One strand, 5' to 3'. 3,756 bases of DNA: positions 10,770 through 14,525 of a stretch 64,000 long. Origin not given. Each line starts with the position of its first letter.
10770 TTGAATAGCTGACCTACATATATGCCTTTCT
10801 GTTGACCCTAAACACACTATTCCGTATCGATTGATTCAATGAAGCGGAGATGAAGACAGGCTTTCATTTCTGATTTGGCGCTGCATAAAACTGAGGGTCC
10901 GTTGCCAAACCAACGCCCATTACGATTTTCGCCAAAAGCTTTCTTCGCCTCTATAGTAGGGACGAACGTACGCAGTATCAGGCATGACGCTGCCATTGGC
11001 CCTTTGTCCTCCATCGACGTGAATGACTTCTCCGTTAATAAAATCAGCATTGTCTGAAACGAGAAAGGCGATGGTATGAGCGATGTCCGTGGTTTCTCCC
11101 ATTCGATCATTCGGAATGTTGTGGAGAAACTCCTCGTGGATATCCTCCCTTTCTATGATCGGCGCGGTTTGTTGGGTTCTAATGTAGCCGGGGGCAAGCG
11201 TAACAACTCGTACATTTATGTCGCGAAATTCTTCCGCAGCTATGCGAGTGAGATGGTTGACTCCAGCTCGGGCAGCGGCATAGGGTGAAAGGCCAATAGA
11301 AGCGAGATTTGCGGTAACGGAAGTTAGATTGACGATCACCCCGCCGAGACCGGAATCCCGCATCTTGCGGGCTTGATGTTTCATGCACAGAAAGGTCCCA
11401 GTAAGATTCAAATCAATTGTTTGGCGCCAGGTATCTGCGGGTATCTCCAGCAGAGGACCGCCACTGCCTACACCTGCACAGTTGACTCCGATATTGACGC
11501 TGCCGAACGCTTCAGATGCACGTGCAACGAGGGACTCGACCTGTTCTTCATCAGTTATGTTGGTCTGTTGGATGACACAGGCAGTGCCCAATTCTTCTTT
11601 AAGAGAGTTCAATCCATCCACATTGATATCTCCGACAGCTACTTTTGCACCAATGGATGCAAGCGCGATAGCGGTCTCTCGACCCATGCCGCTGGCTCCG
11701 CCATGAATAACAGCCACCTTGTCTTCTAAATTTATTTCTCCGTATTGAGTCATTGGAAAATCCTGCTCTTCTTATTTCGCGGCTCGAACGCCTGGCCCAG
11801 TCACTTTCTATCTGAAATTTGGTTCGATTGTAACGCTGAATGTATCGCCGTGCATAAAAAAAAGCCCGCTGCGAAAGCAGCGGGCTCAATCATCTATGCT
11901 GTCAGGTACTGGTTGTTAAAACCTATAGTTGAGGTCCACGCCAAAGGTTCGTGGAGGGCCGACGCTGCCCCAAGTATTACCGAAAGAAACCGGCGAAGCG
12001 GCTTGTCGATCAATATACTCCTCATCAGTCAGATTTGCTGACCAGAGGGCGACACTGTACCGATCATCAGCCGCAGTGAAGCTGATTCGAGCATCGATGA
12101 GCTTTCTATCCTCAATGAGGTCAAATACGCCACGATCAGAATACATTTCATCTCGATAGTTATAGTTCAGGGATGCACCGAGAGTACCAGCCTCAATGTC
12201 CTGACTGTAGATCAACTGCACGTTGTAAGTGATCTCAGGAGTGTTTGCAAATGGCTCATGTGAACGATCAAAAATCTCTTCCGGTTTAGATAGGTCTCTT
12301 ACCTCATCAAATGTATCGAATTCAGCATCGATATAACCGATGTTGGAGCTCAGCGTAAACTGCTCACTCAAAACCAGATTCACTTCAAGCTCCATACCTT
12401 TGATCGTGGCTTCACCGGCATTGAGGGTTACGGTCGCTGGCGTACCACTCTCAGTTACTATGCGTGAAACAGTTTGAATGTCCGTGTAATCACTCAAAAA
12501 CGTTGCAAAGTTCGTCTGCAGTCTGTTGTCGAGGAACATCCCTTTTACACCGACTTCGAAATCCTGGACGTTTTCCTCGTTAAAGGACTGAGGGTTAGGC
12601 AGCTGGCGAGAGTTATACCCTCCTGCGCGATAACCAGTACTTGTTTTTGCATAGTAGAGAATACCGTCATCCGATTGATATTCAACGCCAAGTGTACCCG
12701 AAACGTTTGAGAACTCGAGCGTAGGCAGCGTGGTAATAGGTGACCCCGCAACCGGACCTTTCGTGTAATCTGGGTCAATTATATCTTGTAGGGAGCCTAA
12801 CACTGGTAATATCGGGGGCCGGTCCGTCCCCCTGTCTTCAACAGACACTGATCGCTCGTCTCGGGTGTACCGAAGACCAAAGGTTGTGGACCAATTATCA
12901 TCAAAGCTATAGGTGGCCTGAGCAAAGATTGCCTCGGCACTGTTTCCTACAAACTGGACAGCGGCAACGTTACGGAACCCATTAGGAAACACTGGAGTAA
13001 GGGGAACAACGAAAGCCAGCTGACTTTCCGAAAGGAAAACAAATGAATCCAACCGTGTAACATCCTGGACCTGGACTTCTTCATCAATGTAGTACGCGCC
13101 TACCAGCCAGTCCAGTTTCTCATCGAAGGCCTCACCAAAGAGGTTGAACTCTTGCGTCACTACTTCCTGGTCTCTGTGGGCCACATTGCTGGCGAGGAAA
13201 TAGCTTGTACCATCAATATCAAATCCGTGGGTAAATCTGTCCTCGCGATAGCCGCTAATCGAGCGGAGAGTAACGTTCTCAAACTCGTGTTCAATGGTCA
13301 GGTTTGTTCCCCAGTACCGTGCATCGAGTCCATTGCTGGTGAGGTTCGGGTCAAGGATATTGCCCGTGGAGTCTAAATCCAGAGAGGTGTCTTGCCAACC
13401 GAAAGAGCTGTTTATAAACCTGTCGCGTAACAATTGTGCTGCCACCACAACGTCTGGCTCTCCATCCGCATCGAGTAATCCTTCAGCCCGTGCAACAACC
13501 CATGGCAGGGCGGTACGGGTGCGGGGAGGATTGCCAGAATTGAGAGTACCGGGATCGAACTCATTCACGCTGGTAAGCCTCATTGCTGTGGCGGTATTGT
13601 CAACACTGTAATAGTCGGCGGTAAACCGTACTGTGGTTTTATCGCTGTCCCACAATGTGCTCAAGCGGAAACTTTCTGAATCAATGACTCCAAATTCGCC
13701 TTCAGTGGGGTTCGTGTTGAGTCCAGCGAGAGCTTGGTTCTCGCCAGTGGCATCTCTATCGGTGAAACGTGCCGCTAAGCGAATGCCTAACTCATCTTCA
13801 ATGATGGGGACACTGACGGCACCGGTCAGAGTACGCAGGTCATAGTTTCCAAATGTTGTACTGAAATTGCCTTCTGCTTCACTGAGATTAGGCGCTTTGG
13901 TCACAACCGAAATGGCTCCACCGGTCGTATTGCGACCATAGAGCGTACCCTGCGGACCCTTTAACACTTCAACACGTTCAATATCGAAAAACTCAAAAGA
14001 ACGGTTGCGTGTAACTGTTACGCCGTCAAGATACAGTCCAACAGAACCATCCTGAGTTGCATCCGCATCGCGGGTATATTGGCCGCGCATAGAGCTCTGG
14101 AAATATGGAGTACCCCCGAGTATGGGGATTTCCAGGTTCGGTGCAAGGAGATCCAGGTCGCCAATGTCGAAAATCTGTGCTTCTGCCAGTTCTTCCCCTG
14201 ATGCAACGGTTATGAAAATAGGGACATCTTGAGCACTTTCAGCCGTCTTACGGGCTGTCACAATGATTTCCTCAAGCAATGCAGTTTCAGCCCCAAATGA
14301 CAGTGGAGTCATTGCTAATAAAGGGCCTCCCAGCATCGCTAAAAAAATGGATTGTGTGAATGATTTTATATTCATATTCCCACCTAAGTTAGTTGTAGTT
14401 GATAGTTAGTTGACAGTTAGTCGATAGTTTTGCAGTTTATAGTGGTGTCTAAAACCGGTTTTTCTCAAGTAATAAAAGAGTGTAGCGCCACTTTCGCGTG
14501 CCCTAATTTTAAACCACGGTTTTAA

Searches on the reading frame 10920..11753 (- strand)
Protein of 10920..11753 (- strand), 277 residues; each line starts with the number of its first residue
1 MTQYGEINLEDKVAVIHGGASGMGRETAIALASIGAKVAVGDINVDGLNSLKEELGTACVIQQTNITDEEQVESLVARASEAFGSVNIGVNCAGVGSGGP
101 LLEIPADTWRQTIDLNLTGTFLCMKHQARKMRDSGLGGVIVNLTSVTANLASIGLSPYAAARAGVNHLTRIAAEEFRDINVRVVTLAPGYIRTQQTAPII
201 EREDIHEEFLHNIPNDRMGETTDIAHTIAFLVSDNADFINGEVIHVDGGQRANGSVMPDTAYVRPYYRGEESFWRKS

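Call 65: search_protein_families(library=pfam, proteins=[window:10920-11753:-], max_evalue=0.001)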
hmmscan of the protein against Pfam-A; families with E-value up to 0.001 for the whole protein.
window:10920-11753:- (277 aa): 3 families
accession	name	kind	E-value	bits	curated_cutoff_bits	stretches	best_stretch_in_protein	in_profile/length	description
PF13561.12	adh_short_C2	-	2.1e-57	194.9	27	1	20-249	3-234/236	Enoyl-(Acyl carrier protein) reductase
PF00106.31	adh_short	-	2.3e-46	158.2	26.6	1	12-202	1-193/195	short chain dehydrogenase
PF08659.16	KR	-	2.2e-09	37.9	22.6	1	15-170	4-161/180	KR domain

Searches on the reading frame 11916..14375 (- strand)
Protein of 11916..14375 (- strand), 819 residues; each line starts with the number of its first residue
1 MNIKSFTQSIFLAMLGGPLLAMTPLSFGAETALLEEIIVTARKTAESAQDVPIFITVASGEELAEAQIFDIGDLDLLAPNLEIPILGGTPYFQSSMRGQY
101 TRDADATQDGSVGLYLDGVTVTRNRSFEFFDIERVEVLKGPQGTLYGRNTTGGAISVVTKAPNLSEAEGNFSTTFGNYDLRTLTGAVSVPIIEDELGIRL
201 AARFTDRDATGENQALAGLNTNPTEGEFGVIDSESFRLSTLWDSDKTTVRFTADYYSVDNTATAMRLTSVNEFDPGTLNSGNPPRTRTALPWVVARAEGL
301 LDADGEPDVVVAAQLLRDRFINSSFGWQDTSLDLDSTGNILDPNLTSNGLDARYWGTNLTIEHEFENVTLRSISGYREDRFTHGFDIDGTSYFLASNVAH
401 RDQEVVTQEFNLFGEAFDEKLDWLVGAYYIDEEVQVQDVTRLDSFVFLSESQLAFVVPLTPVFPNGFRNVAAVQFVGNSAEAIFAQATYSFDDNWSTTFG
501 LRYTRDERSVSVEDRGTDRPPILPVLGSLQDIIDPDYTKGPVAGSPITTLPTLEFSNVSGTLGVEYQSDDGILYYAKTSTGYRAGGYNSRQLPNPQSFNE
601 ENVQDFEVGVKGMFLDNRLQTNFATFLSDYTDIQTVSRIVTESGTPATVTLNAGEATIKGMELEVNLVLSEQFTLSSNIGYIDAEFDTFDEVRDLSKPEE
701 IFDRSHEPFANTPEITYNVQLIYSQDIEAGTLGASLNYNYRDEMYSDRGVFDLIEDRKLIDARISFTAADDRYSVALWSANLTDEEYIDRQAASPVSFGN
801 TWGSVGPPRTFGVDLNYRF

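Call 65: search_protein_families(library=pfam, proteins=[window:11916-14375:-], max_evalue=0.001)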
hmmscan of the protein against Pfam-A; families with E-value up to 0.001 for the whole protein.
window:11916-14375:- (819 aa): 2 families
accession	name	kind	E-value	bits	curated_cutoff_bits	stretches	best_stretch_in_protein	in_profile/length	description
PF00593.30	TonB_dep_Rec_b-barrel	-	1e-31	111.7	27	1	324-780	18-434/436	TonB dependent receptor-like, beta-barrel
PF07715.20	Plug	-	9.2e-13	49.1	23.9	1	48-154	2-107/107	TonB-dependent Receptor Plug Domain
